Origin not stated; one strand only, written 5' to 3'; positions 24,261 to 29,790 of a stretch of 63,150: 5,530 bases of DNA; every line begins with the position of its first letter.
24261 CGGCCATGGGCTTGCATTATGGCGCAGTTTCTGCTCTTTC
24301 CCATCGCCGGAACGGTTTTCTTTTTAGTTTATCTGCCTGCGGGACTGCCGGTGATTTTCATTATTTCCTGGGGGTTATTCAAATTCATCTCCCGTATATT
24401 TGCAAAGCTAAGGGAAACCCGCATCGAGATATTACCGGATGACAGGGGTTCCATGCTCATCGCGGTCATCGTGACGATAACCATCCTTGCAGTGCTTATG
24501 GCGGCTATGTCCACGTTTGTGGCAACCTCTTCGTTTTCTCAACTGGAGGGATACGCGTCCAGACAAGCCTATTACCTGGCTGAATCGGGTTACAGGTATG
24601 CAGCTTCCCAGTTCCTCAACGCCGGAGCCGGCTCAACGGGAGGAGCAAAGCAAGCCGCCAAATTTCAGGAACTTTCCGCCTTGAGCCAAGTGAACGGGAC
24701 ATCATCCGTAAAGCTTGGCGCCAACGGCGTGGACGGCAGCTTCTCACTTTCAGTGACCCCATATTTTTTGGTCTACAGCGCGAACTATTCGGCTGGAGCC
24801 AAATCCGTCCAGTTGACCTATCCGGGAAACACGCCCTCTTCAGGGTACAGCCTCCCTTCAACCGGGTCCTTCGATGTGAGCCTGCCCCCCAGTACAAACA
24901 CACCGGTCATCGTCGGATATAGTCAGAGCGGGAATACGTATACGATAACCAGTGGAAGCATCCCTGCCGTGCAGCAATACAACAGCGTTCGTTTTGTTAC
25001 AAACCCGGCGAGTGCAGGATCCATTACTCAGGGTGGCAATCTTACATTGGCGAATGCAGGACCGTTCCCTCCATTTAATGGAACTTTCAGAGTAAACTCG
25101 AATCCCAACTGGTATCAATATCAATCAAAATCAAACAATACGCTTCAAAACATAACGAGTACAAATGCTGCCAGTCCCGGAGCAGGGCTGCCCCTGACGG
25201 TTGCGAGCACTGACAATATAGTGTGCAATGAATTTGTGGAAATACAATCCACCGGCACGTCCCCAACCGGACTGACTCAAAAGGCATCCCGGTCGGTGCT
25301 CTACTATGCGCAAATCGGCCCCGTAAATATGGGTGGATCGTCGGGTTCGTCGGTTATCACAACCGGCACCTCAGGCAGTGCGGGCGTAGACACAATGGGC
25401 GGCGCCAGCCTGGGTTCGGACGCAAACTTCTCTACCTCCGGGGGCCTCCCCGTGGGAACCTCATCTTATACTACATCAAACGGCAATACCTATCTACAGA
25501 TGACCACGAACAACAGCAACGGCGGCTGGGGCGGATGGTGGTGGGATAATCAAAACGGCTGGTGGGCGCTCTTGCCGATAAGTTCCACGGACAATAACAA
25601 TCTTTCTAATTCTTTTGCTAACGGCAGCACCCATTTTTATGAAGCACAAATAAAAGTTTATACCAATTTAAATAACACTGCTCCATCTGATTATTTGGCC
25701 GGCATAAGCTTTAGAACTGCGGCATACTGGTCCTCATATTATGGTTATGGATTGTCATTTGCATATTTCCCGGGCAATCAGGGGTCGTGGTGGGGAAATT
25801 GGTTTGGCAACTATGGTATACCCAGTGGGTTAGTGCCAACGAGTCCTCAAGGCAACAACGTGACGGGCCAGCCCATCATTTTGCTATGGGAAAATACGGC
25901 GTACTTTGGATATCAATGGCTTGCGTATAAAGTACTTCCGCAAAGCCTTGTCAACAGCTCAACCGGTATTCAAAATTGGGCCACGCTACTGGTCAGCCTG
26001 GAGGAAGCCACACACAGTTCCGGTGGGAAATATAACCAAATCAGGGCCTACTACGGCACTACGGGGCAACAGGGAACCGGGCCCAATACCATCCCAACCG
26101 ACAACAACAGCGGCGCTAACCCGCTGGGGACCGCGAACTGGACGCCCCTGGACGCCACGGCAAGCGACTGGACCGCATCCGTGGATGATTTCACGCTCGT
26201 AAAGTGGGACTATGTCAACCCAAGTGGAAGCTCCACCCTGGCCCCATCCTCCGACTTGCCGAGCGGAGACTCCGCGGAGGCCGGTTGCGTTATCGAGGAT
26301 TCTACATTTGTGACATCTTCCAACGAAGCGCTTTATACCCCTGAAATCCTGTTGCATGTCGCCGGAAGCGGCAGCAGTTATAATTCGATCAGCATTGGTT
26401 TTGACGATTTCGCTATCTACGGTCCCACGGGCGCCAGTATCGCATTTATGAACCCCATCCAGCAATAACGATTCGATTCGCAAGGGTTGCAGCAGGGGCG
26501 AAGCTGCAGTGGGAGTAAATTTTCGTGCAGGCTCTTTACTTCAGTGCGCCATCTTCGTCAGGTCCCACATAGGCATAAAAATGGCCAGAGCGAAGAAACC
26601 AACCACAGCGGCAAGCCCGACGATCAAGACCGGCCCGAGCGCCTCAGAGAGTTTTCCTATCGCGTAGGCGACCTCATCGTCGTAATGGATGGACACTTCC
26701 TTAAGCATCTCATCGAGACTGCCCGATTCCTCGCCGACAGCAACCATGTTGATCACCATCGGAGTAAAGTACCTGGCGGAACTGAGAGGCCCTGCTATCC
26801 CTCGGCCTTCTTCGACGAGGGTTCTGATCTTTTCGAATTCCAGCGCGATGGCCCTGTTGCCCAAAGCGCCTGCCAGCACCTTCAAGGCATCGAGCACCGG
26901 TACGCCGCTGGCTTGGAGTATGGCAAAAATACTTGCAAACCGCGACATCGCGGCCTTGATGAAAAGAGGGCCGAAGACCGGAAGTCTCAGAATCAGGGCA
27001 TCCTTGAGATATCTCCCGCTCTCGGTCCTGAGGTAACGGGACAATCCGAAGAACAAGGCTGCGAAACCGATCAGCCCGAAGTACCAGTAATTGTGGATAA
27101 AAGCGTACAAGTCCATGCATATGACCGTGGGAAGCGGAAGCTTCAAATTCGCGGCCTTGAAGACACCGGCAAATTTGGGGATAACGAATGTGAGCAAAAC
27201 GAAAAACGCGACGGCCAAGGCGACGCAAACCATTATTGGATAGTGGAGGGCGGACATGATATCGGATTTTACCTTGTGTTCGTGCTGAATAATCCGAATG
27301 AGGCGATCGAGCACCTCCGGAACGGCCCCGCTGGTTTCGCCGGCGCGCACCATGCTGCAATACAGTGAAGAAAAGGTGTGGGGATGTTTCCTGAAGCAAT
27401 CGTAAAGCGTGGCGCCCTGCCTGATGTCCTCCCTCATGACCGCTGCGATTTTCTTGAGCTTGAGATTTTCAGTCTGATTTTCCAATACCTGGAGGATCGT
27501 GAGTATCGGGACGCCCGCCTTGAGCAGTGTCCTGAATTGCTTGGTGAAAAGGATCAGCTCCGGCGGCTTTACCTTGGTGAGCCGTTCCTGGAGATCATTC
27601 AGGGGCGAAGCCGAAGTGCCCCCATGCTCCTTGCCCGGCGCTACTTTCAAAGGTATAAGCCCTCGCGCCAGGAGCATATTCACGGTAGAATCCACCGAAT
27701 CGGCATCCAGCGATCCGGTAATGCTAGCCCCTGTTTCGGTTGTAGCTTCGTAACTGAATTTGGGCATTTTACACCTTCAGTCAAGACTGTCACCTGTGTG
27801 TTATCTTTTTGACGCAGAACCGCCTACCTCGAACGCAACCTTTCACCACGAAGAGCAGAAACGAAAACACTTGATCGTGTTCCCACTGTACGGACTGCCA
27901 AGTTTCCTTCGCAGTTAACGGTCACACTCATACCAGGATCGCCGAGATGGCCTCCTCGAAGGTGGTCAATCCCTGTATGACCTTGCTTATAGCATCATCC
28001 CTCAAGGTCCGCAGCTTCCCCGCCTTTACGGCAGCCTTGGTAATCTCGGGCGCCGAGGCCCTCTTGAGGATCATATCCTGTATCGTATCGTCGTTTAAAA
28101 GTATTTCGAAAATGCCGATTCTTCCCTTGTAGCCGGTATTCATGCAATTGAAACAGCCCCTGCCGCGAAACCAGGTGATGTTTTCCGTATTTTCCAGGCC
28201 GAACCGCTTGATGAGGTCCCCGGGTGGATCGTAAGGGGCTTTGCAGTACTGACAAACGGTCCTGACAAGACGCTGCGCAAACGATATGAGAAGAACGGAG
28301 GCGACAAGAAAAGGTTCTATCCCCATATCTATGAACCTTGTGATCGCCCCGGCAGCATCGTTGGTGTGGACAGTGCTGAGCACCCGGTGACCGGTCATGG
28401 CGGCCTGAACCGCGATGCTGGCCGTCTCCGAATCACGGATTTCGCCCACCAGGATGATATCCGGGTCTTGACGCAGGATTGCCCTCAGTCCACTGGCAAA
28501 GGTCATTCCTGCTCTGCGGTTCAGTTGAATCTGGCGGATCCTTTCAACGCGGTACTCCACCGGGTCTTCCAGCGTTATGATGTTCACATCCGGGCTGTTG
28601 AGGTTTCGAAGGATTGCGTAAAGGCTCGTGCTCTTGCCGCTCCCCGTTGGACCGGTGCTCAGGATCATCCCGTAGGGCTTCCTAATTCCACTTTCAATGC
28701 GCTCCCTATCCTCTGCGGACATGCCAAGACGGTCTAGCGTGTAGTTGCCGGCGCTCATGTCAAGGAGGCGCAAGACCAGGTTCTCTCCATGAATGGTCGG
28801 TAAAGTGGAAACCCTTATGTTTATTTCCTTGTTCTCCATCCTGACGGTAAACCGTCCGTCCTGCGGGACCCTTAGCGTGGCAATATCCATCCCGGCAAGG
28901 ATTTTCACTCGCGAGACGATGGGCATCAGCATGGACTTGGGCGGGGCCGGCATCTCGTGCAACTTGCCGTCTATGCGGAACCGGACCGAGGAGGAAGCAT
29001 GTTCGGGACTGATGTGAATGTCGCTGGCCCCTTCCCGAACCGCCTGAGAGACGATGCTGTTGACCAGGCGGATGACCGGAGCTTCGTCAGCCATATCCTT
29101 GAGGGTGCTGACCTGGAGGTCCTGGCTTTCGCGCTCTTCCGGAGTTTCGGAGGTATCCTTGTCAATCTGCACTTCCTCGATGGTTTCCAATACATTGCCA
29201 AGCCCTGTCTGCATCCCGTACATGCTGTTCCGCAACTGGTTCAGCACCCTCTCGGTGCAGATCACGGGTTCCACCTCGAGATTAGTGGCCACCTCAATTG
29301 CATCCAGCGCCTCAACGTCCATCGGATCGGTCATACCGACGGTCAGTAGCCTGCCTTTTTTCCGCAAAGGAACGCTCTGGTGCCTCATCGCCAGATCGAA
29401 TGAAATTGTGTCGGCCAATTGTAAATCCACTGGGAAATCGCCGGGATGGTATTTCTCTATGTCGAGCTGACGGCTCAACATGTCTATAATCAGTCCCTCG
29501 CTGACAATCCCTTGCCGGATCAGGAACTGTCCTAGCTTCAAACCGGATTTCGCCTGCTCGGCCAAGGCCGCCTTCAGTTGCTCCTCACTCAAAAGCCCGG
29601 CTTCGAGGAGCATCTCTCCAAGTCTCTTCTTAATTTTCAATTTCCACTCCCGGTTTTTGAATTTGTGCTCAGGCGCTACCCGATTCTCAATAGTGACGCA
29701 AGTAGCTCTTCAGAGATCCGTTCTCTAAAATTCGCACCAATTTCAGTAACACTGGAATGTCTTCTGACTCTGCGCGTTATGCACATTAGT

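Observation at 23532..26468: ~980-aa chimeric 'minor pilin' carrying a mid-protein C-terminal-type anchor cassette and a second pilin-like helix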

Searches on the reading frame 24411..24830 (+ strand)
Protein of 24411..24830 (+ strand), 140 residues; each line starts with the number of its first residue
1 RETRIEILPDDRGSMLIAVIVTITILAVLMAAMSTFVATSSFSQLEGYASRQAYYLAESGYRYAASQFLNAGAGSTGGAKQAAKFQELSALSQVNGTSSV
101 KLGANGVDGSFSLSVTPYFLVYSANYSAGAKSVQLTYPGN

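Call 15: search_protein_families(library=pfam, proteins=[window:24411-24830:+], max_evalue=10)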
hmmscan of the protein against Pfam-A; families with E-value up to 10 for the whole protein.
window:24411-24830:+ (140 aa): 1 family
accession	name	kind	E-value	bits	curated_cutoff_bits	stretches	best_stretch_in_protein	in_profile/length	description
PF07963.17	N_methyl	-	6.6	6.9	21.2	0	16-33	9-26/27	Prokaryotic N-terminal methylation motif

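Call 36: search_protein_families(library=ncbifam, proteins=[window:24411-24830:+], max_evalue=10)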
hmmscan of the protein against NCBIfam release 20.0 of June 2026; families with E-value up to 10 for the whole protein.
window:24411-24830:+ (140 aa): 3 families
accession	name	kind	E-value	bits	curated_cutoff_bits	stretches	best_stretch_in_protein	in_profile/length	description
NF051896.1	tapirin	equivalog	0.00038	18.9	600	1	11-60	17-66/660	cellulose-binding protein tapirin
NF003752.0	PRK05346.2-3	equivalog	0.012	14.7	617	1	78-128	257-309/316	Na(+)-translocating NADH-quinone reductase subunit C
NF037980.1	T2SS_GspK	equivalog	0.033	13.7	130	1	12-70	2-60/307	type II secretion system minor pseudopilin GspK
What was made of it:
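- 24450..24620 (+): Second pilin-type alpha-1 helix (aa 307-363), with no Glu at +5 and the conserved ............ motif (aa 345-356). Sub-threshold matches to the N-termini of GspK (E 0.033) and tapirin (E 3.8e-4) (call 36).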

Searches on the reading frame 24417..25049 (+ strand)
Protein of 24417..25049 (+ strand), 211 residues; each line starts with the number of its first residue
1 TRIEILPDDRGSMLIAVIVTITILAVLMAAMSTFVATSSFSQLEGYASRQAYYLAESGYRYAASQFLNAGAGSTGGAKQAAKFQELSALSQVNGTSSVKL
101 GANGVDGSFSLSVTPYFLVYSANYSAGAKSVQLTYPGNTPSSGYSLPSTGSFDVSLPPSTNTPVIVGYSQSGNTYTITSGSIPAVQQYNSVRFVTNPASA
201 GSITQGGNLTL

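Call 44: search_solved_structures(query=A3, max_evalue=10, show_alignments=2)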
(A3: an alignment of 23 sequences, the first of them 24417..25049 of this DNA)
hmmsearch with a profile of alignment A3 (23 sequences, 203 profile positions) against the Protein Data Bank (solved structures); distinct sequences matched with E-value up to 10: 5.
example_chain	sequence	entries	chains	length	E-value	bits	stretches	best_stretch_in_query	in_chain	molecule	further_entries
1ab9_B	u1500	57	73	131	0.016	18.5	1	106-190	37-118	GAMMA-CHYMOTRYPSIN | BOVINE GAMMA-CHYMOTRYPSIN | BOVINE CHYMOTRYPSIN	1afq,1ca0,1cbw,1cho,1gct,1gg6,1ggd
9lab_B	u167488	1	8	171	0.025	17.9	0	115-191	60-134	MSHA major pilin subunit MshA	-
1dlk_B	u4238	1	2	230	0.053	16.8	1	106-190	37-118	Thrombin heavy chain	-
1acb_E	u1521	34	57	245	0.061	16.6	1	106-190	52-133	ALPHA-CHYMOTRYPSIN | ALPHA-CHYMOTRYPSINOGEN | CHYMOTRYPSINOGEN A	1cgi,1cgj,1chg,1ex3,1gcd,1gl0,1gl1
1yhp_A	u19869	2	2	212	0.33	14.2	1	91-177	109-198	Calcium-dependent cell adhesion molecule-1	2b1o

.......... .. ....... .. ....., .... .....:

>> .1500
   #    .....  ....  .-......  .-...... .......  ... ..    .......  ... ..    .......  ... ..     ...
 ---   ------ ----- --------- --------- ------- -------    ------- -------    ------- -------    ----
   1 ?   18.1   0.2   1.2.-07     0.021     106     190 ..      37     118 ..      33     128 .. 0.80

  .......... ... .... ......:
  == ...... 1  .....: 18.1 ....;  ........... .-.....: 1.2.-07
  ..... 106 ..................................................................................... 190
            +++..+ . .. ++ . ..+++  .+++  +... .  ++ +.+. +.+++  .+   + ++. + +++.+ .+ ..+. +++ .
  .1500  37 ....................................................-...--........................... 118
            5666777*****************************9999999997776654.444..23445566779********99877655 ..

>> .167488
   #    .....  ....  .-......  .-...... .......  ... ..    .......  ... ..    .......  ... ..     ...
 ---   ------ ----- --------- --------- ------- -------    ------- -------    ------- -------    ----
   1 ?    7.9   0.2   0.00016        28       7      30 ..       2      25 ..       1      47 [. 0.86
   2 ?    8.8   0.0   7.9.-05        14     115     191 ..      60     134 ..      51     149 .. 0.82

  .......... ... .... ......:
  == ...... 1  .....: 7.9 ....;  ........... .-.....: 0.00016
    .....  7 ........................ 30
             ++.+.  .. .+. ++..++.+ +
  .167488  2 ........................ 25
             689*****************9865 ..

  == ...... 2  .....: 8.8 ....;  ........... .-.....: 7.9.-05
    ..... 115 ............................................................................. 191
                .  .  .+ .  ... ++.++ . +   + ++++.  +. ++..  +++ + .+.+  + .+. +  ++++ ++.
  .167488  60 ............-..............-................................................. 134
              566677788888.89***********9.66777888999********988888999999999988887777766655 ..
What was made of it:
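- Tried and rejected: Profiles against PDB sequences: the second-half profile found nothing (call 44).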

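Call 55: search_protein_representatives(alignment_id=A3)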
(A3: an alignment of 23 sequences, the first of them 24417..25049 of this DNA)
Query: 23 sequences, 203 profile positions. Proteins with E-value up to 0.001 (for the whole library): 1481; up to 1e-10: 753; up to 1e-30: 225. The best 150 are listed.
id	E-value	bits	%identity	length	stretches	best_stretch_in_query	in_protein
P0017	4.4e-70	252.2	-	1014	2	3-203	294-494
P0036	5.8e-70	251.8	-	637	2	3-203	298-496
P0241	1.9e-65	237.0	-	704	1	4-203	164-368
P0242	9.7e-65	234.7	-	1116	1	4-203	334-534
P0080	1.2e-63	231.1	-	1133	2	4-203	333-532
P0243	2.6e-63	230.1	-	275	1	21-203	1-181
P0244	4.5e-63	229.3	-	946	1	3-203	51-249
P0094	1.1e-62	228.1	-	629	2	4-203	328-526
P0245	3.3e-62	226.5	-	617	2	4-203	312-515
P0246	4.4e-62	226.1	-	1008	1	4-203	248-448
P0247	2.4e-61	223.7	-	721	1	4-203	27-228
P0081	3.0e-60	220.1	-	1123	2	7-203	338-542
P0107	4.5e-60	219.5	-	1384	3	6-203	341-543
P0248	6.8e-60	218.9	-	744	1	5-203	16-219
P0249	4.0e-59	216.4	-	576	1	5-203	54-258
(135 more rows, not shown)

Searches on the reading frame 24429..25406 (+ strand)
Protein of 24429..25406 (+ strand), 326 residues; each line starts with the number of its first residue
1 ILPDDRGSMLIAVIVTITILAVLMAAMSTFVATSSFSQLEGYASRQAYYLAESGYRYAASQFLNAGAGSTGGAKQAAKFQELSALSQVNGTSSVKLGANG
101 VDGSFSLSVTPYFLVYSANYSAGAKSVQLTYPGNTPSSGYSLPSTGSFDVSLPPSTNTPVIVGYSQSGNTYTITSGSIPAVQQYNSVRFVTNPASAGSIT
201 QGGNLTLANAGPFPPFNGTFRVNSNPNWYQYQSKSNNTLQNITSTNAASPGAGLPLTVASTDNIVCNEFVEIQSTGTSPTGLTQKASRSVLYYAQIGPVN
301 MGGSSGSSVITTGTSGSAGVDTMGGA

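Call 38: predict_structure(alignment_id=A2)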
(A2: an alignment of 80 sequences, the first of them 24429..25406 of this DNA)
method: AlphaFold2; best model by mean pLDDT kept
length: 326 residues; sequences in the alignment: 80
mean_pLDDT: 85.5   pTM: 0.77
mean pLDDT of the five models: 85.5, 85.5, 84.8, 83.2, 83.1
residues with pLDDT >= 90: 199; 70-90: 82; 50-70: 18; < 50: 27
segments of 3 or more residues with pLDDT < 50: 302-326
pLDDT, mean of each block of 10 residues (from residue 1): 64 92 83 70 91 92 89 92 90 85 94 96 96 89 93 79 94 94 95 97 97 93 90 96 90 94 95 94 90 79 38 36 39
secondary structure, 60 per line:
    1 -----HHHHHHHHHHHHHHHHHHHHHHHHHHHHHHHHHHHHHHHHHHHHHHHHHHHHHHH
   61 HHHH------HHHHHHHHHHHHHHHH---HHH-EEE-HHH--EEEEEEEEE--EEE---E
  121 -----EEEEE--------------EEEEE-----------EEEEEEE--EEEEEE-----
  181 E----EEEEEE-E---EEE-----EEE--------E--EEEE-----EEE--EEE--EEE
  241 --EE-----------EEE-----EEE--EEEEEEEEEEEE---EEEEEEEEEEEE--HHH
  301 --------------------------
elements in order: H6-64 H71-86 E94-96 E103-111 E114-116 E126-130 E145-149 E161-167 E170-175 E186-191 E197-199 E205-207 E219-222 E228-230 E233-235 E238-240 E256-258 E264-266 E269-280 E284-295
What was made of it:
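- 24708..25325 (+): Beta-rich domain following the second helix (aa 393-598). Confident AF2 model, pLDDT 85.5 for aa 300-625 (call 38).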

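Call 40: fold_search(model_id=the predicted structure, library=pdb)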
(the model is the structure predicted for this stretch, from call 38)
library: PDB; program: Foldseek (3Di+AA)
matches with E <= 10: 419; with E <= 0.001: 0
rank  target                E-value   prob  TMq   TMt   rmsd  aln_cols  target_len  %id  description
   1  7vul_A                3.6e-02  0.72  0.23  0.14  12.5       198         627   11  Structure of Klebsiella Phage P560 depolymerase (released 2022-11-16)
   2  6ce7_B                1.9e-01  0.03  0.08  0.05  22.6       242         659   10  Insulin Receptor ectodomain in complex with one insulin molecule (released 2018-03-14)
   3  6ceb_A                2.3e-01  0.04  0.11  0.06  24.4       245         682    9  Insulin Receptor ectodomain in complex with two insulin molecules - C1 symmetry (released 2018-03-14)
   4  7md5_A                2.3e-01  0.04  0.11  0.06  24.4       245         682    9  Insulin receptor ectodomain dimer complexed with two IRPA-9 partial agonists (released 2022-02-23)
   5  1imh_C                2.5e-01  0.04  0.10  0.12  24.2       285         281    9  TonEBP/DNA COMPLEX (released 2002-02-01)
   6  6gvk_A                3.1e-01  0.06  0.13  0.18  17.7       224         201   12  Second pair of Fibronectin type III domains of integrin beta4 (T1663R mutant) bound to the bullous pemphigoid antigen  (released 2019-03-20)
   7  2z1p                  3.3e-01  0.02  0.10  0.11  24.9       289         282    9  The Enterococcus faecalis MSCRAMM ACE binds its ligands by the collagen Hug Model (released 2007-05-29)
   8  4y9v_A                3.5e-01  0.66  0.16  0.09   5.4       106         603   13  Gp54 tailspike of Acinetobacter baumannii bacteriophage AP22 in complex with A. baumannii capsular saccharide (released 2017-02-01)
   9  6cgb                  4.3e-01  0.02  0.08  0.12  24.2       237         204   10  chimera of mouse cadherin-11 EC1 and mouse cadherin-6 EC2 (released 2018-05-09)
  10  4lxo_A                5.1e-01  0.06  0.14  0.21  21.6       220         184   10  Crystal structure of 9,10Fn3-elegantin chimera (released 2014-08-06)
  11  8xjs_A                5.4e-01  0.04  0.13  0.06  24.3       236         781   12  Cryo-EM structure of human insulin receptor bound to 3 IGF-I (released 2024-12-25)
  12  8v2c_B                5.4e-01  0.02  0.10  0.14  21.9       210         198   10  Cryo-EM structure of mouse type II OSM receptor complex: model for assembly core region (released 2024-11-20)
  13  9nqo                  5.4e-01  0.02  0.10  0.12  18.4       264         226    9  Crystal structure of Galectin-3 in complex with FN3 (released 2026-02-18)
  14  3og6_B                5.7e-01  0.01  0.09  0.12  21.7       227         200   13  The crystal structure of human interferon lambda 1 complexed with its high affinity receptor in space group P212121 (released 2010-10-20)
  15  2x11_A                6.0e-01  0.01  0.07  0.05  26.1       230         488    9  Crystal structure of the complete EphA2 ectodomain in complex with ephrin A5 receptor binding domain (released 2010-03-16)
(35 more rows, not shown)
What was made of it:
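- Tried and rejected: Foldseek of aa 300-625 found nothing significant (call 40).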

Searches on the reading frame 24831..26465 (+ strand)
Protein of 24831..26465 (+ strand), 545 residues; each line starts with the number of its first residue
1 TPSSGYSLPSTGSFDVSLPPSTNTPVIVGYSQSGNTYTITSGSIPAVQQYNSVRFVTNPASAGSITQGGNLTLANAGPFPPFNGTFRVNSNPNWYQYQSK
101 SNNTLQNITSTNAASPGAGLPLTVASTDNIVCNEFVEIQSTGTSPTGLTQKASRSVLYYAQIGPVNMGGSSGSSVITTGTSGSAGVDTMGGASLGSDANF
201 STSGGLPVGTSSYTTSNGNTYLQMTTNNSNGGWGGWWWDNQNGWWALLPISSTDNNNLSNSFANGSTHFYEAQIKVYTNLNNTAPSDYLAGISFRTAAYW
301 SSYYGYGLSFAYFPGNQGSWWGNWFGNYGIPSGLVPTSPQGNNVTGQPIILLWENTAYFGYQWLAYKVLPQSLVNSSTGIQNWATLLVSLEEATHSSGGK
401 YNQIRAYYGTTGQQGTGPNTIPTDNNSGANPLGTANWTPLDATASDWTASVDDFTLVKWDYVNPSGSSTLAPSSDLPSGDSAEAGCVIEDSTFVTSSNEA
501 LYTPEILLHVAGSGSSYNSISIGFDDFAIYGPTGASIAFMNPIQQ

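Call 15: search_protein_families(library=pfam, proteins=[window:24831-26465:+], max_evalue=10)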
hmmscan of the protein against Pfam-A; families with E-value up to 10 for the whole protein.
window:24831-26465:+ (545 aa): 0 families

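Call 36: search_protein_families(library=ncbifam, proteins=[window:24831-26465:+], max_evalue=10)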
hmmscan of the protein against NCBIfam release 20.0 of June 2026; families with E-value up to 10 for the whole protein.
window:24831-26465:+ (545 aa): 0 families

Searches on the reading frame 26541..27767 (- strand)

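Call 34: search_protein_families(library=pfam, proteins=[window:26541-27767:-], max_evalue=0.001)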
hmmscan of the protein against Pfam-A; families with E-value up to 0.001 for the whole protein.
window:26541-27767:- (408 aa): 1 family
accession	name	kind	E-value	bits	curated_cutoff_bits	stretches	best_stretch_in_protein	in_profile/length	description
PF00482.28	T2SSF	-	3.6e-57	192.2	25.2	2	74-197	1-125/125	Type II secretion system (T2SS), protein F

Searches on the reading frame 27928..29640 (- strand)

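Call 34: search_protein_families(library=pfam, proteins=[window:27928-29640:-], max_evalue=0.001)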
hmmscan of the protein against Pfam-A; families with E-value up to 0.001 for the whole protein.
window:27928-29640:- (570 aa): 2 families
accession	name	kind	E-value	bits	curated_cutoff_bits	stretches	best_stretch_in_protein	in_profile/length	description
PF00437.27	T2SSE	-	5.9e-133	443.5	24.9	1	184-564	3-368/370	Type II/IV secretion system protein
PF05157.20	MshEN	-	5e-15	55.7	23.1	1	65-145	7-88/90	MshEN domain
